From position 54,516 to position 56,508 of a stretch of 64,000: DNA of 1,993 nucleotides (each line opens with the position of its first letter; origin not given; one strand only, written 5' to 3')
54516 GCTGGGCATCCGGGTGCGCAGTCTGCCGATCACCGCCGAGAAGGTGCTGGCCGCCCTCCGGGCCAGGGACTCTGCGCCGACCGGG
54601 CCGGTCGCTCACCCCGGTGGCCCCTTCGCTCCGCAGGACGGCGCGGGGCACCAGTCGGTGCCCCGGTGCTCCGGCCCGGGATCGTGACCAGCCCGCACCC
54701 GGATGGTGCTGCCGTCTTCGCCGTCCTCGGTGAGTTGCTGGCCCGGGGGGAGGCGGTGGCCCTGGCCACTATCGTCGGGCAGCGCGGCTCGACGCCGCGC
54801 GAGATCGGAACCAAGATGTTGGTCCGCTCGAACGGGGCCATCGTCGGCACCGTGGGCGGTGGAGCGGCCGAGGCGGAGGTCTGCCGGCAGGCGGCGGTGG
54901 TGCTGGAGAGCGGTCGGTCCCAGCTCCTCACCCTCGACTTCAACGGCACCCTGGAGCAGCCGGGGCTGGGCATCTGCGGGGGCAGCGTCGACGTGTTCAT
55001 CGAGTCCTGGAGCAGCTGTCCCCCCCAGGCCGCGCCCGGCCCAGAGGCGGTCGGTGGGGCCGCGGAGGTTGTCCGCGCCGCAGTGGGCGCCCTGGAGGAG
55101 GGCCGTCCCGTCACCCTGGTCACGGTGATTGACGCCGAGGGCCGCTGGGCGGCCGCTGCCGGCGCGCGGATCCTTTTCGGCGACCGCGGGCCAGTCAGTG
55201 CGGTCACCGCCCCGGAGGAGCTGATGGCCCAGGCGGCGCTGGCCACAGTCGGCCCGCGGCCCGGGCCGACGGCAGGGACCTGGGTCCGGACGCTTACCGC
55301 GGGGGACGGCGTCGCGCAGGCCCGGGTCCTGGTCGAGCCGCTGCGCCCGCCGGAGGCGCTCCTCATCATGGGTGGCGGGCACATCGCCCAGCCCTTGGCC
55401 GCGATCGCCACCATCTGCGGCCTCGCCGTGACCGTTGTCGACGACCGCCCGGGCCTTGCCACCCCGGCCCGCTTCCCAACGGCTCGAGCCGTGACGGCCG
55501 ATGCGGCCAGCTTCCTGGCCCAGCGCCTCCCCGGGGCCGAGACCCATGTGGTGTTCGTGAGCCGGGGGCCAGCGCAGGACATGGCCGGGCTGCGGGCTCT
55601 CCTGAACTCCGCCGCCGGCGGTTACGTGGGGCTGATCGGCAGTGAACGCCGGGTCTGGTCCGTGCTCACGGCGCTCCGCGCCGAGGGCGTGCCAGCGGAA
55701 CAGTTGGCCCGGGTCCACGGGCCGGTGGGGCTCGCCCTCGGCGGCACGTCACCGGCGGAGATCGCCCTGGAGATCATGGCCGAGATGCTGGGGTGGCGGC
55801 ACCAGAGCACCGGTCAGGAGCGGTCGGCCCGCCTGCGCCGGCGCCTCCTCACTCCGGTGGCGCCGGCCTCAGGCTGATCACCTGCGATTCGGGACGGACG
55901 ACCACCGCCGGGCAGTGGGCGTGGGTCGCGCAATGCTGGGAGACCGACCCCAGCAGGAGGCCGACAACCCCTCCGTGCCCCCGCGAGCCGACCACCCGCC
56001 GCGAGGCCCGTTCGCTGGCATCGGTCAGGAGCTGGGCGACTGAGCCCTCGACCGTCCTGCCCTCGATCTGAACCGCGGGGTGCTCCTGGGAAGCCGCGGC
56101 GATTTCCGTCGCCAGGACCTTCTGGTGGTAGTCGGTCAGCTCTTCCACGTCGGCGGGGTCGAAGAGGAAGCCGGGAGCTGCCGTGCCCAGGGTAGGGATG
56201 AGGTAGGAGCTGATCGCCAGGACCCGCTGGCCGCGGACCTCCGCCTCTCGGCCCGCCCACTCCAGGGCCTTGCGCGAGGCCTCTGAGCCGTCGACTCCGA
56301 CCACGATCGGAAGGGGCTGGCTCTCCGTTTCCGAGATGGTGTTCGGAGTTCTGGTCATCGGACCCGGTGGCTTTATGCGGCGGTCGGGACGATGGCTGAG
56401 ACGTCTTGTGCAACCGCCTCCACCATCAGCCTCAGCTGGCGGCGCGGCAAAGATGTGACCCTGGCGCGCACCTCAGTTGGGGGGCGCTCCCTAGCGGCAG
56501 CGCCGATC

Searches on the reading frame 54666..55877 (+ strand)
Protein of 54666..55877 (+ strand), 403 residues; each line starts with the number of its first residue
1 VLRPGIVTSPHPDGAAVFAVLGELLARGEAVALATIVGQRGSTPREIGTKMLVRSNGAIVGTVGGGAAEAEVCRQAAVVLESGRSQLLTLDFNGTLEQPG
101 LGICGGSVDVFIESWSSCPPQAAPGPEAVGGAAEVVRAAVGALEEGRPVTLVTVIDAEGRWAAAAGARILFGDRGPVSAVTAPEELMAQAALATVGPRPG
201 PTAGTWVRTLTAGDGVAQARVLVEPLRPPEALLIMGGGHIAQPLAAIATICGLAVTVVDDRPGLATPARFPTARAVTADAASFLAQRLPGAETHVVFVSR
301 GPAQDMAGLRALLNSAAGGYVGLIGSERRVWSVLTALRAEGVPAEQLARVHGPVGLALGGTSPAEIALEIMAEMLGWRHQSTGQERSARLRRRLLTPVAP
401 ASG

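Call 6: search_protein_families(library=ncbifam, proteins=[window:54666-55877:+], max_evalue=0.00001)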
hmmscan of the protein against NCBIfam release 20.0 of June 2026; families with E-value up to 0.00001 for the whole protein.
window:54666-55877:+ (403 aa): 2 families
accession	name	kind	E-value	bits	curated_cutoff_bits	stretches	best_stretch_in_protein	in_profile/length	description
NF045664.1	XdhC_rel_AOR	equivalog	7e-72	242.6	350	1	21-378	5-344/346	XdhC family aldehyde oxidoreductase maturation factor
TIGR02964.1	xanthine_xdhC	equivalog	4.2e-30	105.1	161.6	2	227-375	98-246/246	xanthine dehydrogenase accessory protein XdhC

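Call 50: search_protein_families(library=pfam, proteins=[window:54666-55877:+], max_evalue=0.01)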
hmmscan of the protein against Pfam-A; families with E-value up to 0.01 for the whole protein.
window:54666-55877:+ (403 aa): 3 families
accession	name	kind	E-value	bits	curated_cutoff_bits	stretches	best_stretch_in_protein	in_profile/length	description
PF13478.12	XdhC_C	-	9.9e-37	126.7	29.7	1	232-374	1-125/125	XdhC Rossmann domain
PF02625.21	XdhC_CoxI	-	4.8e-27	94.1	24.3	2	24-90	1-67/68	XdhC and CoxI family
PF07992.20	Pyr_redox_2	-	0.0016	18.3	26.1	1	214-267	128-179/291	Pyridine nucleotide-disulphide oxidoreductase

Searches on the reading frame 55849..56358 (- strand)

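Call 6: search_protein_families(library=ncbifam, proteins=[window:55849-56358:-], max_evalue=0.00001)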
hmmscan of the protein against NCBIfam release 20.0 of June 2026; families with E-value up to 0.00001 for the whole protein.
window:55849-56358:- (169 aa): 0 families

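Call 8: search_protein_families(library=ncbifam, proteins=[window:55849-56358:-], max_evalue=0.001)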
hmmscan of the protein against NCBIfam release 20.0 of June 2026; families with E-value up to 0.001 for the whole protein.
window:55849-56358:- (169 aa): 0 families

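Call 50: search_protein_families(library=pfam, proteins=[window:55849-56358:-], max_evalue=0.01)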
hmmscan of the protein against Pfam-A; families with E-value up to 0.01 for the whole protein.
window:55849-56358:- (169 aa): 1 family
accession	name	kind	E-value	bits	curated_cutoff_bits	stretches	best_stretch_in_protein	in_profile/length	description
PF00582.32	Usp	-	1.6e-23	84.2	24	1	18-155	5-141/141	Universal stress protein family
